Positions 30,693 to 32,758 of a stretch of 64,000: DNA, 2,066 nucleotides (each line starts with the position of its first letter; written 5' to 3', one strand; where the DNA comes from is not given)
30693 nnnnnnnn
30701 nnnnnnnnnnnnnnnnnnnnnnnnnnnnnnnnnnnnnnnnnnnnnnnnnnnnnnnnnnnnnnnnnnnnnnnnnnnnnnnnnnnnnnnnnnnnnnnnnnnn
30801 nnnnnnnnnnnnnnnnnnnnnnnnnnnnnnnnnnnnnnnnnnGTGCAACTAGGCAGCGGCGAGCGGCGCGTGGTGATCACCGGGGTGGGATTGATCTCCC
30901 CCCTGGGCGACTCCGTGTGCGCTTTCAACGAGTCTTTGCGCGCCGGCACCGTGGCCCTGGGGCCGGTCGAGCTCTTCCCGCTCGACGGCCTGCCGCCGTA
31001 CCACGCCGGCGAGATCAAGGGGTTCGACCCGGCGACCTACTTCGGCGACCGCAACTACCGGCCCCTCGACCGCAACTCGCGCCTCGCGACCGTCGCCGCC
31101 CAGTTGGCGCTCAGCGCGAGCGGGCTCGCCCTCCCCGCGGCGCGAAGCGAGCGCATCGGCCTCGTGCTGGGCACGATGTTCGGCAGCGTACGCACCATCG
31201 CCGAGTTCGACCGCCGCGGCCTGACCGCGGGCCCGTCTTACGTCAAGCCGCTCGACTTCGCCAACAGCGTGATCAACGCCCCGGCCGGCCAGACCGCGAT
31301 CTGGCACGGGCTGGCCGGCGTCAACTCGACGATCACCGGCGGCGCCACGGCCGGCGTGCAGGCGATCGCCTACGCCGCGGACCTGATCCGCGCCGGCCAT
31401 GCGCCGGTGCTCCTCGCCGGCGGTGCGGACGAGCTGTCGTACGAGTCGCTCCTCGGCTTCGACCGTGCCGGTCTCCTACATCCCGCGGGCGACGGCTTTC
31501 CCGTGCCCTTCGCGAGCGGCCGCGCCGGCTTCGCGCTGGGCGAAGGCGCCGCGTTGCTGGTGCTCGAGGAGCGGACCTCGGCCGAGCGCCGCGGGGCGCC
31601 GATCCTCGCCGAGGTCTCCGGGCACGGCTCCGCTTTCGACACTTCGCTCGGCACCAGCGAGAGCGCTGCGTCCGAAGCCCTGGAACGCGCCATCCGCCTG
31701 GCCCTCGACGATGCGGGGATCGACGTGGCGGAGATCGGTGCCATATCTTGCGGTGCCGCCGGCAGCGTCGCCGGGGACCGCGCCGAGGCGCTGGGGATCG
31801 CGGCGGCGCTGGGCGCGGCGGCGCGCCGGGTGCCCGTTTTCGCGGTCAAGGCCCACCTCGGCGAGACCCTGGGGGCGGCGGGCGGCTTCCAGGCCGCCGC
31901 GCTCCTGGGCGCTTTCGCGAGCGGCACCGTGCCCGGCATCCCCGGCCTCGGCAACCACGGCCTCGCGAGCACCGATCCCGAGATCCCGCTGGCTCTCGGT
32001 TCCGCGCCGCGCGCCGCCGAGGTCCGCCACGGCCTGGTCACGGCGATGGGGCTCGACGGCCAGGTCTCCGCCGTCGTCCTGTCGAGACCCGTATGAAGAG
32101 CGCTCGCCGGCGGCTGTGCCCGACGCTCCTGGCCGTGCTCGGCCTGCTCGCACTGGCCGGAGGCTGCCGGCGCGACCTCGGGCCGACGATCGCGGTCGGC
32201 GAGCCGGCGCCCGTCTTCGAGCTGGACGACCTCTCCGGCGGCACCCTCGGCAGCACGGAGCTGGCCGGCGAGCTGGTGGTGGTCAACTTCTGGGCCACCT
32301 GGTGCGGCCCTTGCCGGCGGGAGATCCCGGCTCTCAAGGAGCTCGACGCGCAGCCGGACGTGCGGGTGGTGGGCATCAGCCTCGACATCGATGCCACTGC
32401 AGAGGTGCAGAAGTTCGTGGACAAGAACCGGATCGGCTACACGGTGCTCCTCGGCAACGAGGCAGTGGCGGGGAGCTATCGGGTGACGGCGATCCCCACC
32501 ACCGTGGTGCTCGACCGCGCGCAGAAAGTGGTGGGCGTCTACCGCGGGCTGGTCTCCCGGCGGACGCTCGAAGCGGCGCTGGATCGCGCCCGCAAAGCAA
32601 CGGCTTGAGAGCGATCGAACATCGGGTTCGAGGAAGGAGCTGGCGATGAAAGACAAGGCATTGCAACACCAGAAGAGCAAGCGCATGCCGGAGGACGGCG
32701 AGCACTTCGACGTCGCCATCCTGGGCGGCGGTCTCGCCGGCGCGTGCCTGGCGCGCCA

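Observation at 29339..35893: Compact six-gene operon: ACP, KS-alpha, CLF-like KS-beta, TlpA-like thioredoxin, flavin halogenase and a carotenoid-cleavage-type oxygenase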

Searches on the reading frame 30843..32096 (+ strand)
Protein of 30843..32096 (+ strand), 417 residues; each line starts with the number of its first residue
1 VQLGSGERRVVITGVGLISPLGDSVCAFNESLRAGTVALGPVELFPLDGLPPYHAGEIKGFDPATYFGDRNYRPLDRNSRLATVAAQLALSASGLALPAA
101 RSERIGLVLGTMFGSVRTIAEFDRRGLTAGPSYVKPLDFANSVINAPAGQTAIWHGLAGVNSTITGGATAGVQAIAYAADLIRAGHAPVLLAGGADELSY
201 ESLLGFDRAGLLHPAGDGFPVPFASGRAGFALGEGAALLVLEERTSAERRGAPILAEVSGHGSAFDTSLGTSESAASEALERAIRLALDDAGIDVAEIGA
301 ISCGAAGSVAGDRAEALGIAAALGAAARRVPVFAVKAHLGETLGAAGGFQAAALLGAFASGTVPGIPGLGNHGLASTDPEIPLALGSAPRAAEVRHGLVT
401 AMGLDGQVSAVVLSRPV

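Call 3: search_protein_families(library=pfam, proteins=[window:30843-32096:+], max_evalue=0.01)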
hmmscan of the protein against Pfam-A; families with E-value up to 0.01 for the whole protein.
window:30843-32096:+ (417 aa): 4 families
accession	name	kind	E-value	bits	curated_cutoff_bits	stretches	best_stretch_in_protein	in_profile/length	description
PF00109.32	ketoacyl-synt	-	1.6e-30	107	20.8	1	8-246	2-251/252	Beta-ketoacyl synthase, N-terminal domain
PF02801.28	Ketoacyl-synt_C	-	4.6e-16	59.3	20.8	1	255-365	1-114/119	Beta-ketoacyl synthase, C-terminal domain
PF00108.29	Thiolase_N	-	1.6e-05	24.8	26.4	1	150-201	65-118/260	Thiolase, N-terminal domain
PF13723.12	Ketoacyl-synt_2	-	0.0012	18.9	25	1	134-191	78-135/223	Beta-ketoacyl synthase, N-terminal domain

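Call 7: search_protein_families(library=ncbifam, proteins=[window:30843-32096:+], max_evalue=0.001)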
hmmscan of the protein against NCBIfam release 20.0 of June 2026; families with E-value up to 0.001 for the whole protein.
window:30843-32096:+ (417 aa): 24 families
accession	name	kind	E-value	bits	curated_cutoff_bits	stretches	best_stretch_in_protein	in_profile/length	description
TIGR03150.1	fabF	equivalog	4.7e-73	246.2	493.75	1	8-413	1-406/407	beta-ketoacyl-ACP synthase II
NF005589.0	PRK07314.1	subfamily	2e-68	231.1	387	1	7-415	3-411/413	beta-ketoacyl-ACP synthase II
NF004970.0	PRK06333.1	subfamily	5.6e-55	186.9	525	1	7-415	3-421/424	beta-ketoacyl-ACP synthase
NF006587.0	PRK09116.1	equivalog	9.8e-49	166.2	470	1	8-355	2-349/408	beta-ketoacyl-ACP synthase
NF006434.0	PRK08722.1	equivalog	1.3e-48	165.9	759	1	7-369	3-370/414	beta-ketoacyl-ACP synthase II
NF058662.1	cispenta_AmcF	equivalog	2.9e-43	148.3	325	1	10-414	2-368/369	cispentacin biosynthesis acyltransferase subunit AmcF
NF006274.0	PRK08439.1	equivalog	1.2e-41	142.9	621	1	8-412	2-402/406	beta-ketoacyl-ACP synthase II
NF005076.0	PRK06501.1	equivalog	1.8e-35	122.7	629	1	156-415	163-422/425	beta-ketoacyl-ACP synthase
NF004618.0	PRK05952.1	equivalog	1.1e-34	120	455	1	9-415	3-382/384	beta-ketoacyl-ACP synthase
NF005935.0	PRK07967.1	equivalog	1.5e-33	116.3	630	1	8-351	2-342/406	beta-ketoacyl-ACP synthase I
NF005490.0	PRK07103.1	equivalog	1.6e-33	116.4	445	1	8-415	4-412/414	polyketide beta-ketoacyl:acyl carrier protein synthase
NF006618.0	PRK09185.1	subfamily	2.9e-28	99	407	1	9-413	4-390/394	beta-ketoacyl-ACP synthase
NF005916.1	PRK07910.1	equivalog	2.8e-27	95.7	560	1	79-414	84-416/418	KasA/KasB family beta-ketoacyl-ACP synthase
NF005084.0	PRK06519.1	equivalog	2.4e-21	76.3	320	1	142-343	148-338/397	beta-ketoacyl-ACP synthase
NF045894.1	PKS_plus_SDR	equivalog_domain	2.4e-13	48.6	1740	1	58-347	69-354/1515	type I polyketide synthase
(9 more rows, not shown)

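Call 28: search_solved_structures(query=window:30843-32096:+, max_evalue=1e-10)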
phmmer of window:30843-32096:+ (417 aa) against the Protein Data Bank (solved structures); distinct sequences matched with E-value up to 1e-10: 92 (the best 60 are shown).
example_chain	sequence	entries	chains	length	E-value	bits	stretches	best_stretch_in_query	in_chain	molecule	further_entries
9s5h_C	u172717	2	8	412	3.1e-70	240.4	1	8-415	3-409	3-oxoacyl-(Acyl-carrier-protein) synthase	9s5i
1j3n_A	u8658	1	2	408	6.1e-51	176.8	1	8-410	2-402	3-oxoacyl-(acyl-carrier protein) synthase II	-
4ls6_A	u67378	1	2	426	1.8e-49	172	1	7-407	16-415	3-oxoacyl-[acyl-carrier-protein] synthase 2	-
3hnz_A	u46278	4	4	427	7e-49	170.1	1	7-371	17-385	3-oxoacyl-[acyl-carrier-protein] synthase 2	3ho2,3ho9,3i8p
6okg_A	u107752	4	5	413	1.3e-48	169.2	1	7-371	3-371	3-oxoacyl-[acyl-carrier-protein] synthase 2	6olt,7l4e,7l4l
4ls5_A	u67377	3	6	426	1.4e-48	169.1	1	7-407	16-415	3-oxoacyl-[acyl-carrier-protein] synthase 2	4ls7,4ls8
2gfw_A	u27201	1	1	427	1.5e-48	169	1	7-371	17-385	3-oxoacyl-[acyl-carrier-protein] synthase 2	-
9lpl_A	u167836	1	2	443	1.5e-48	169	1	7-371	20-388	3-oxoacyl-[acyl-carrier-protein] synthase 2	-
4jrh_A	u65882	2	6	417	1.5e-48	169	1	6-371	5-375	3-oxoacyl-[acyl-carrier-protein] synthase 2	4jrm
1b3n_A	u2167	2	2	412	1.8e-48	168.7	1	7-371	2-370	PROTEIN (KETOACYL ACYL CARRIER PROTEIN SYNTHASE 2) | BETA-KETOACYL ACP SYNTHASE II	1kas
2gfv_A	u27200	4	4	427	2.2e-48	168.4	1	7-371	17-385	3-oxoacyl-[acyl-carrier-protein] synthase 2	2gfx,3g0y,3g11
3o04_A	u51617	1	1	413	1.3e-47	165.9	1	7-355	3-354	beta-keto-acyl carrier protein synthase II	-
2gfy_A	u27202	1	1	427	1.6e-47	165.6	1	7-371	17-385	3-oxoacyl-[acyl-carrier-protein] synthase 2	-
5sxo_A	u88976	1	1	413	1.7e-47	165.5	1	7-355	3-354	3-oxoacyl-[acyl-carrier-protein] synthase 2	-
4r8e_A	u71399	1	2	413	2.3e-47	165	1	7-372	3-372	3-oxoacyl-[acyl-carrier-protein] synthase 2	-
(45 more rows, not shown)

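Call 37: search_solved_structures(query=window:30843-32096:+, max_evalue=1e-60, show_alignments=1)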
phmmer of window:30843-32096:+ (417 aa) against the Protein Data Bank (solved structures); distinct sequences matched with E-value up to 1e-60: 1.
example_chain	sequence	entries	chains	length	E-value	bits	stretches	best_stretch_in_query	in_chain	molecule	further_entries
9s5h_C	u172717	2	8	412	3.1e-70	240.4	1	8-415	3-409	3-oxoacyl-(Acyl-carrier-protein) synthase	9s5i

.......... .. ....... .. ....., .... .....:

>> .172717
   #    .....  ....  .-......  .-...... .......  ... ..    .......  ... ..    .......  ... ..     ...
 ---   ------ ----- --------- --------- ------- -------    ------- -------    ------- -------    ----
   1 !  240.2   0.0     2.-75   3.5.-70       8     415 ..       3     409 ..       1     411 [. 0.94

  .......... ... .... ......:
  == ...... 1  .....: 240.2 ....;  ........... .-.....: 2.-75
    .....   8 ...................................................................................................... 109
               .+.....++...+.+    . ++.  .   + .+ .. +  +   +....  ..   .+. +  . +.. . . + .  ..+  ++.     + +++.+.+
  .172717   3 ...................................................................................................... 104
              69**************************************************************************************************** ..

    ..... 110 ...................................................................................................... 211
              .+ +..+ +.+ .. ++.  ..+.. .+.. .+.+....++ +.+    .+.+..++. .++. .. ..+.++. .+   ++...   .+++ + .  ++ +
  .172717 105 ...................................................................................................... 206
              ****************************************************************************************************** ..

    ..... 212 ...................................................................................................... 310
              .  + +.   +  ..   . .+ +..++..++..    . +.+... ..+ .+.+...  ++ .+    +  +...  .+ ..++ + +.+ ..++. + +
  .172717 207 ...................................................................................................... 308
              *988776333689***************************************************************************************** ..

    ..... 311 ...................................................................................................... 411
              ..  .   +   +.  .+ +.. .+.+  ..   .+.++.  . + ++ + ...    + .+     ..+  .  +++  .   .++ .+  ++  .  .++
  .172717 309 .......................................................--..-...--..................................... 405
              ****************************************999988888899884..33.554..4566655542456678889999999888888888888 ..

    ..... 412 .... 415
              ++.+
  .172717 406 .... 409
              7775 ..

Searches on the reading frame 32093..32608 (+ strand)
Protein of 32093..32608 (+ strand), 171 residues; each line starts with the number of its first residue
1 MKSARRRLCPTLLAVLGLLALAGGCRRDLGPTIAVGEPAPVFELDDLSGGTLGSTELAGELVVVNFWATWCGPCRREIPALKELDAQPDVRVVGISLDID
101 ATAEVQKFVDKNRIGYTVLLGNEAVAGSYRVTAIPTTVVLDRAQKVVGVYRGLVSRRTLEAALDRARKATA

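Call 3: search_protein_families(library=pfam, proteins=[window:32093-32608:+], max_evalue=0.01)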
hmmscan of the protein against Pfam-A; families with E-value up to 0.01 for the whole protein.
window:32093-32608:+ (171 aa): 6 families
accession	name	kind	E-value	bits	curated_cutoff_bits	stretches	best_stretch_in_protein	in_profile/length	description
PF00578.27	AhpC-TSA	-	7.3e-22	78.1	26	1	35-147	1-122/124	AhpC/TSA family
PF08534.16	Redoxin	-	3.1e-19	69.6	26.6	1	35-155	2-137/148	Redoxin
PF13905.12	Thioredoxin_8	-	1.3e-11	45.1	27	1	59-146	1-94/94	Thioredoxin-like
PF00085.26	Thioredoxin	-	1.7e-11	44.4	23.5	1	60-106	19-65/103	Thioredoxin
PF13098.12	Thioredoxin_2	-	2.7e-09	37.8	27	1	59-163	5-104/104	Thioredoxin-like domain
PF13728.12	TraF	-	0.0023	18.2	23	1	57-160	127-220/224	F plasmid transfer operon protein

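Call 7: search_protein_families(library=ncbifam, proteins=[window:32093-32608:+], max_evalue=0.001)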
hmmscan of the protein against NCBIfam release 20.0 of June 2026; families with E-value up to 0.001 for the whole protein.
window:32093-32608:+ (171 aa): 16 families
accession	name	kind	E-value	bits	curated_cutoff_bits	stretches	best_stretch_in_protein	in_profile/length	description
NF002854.0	PRK03147.1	subfamily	8.2e-24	84.4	170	1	32-164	35-170/176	thiol-disulfide oxidoreductase ResA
NF047696.1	ThlDiSintTplARhiz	equivalog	4.7e-15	56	230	1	42-115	80-156/219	thiol:disulfide interchange protein TlpA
TIGR01068.1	thioredoxin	equivalog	6.2e-15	55.2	96.8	1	60-107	15-62/101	thioredoxin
TIGR00385.1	dsbE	subfamily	3.6e-13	49.5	123.15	1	35-162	36-166/173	DsbE family thiol:disulfide interchange protein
NF041202.1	StoA_CxxC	exception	7e-13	48.8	210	1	42-150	36-148/163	endospore biogenesis thiol-disulfide oxidoreductase StoA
NF041054.1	WAxxUGC_long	equivalog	3e-12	46.5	300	1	38-147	83-195/354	ResA-like WAxxUGC motif-containing protein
TIGR02661.1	MauD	equivalog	1.6e-10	40.7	188.6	1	27-168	42-180/189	methylamine dehydrogenase accessory protein MauD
NF008229.0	PRK10996.1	equivalog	5.4e-09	35.9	125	1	61-105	54-98/141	thioredoxin TrxC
NF011941.0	PRK15412.1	equivalog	1.9e-08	34.1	359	1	34-109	40-117/185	thiol:disulfide interchange protein DsbE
NF006898.0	PRK09381.1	equivalog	2.5e-07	31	138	1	59-126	21-88/109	thioredoxin TrxA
TIGR01126.1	pdi_dom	equivalog_domain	3e-06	27.4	107.2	1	59-107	14-63/105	protein disulfide-isomerase domain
NF006960.0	PRK09437.1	equivalog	6.8e-06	26.1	140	1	32-123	3-96/156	thioredoxin-dependent thiol peroxidase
TIGR02738.1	TrbB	equivalog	4.6e-05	23.1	132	1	62-165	53-151/153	type-F conjugative transfer system pilin assembly thiol-disulfide isomerase TrbB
NF047697.1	ThioredTrxAClost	equivalog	5e-05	23.4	140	0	60-101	18-59/105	thioredoxin TrxA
NF045694.1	seleno_TsoB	exception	0.00068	17.8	805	1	47-143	462-546/572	rhodanese/DsbD fusion-like selenoprotein TsoB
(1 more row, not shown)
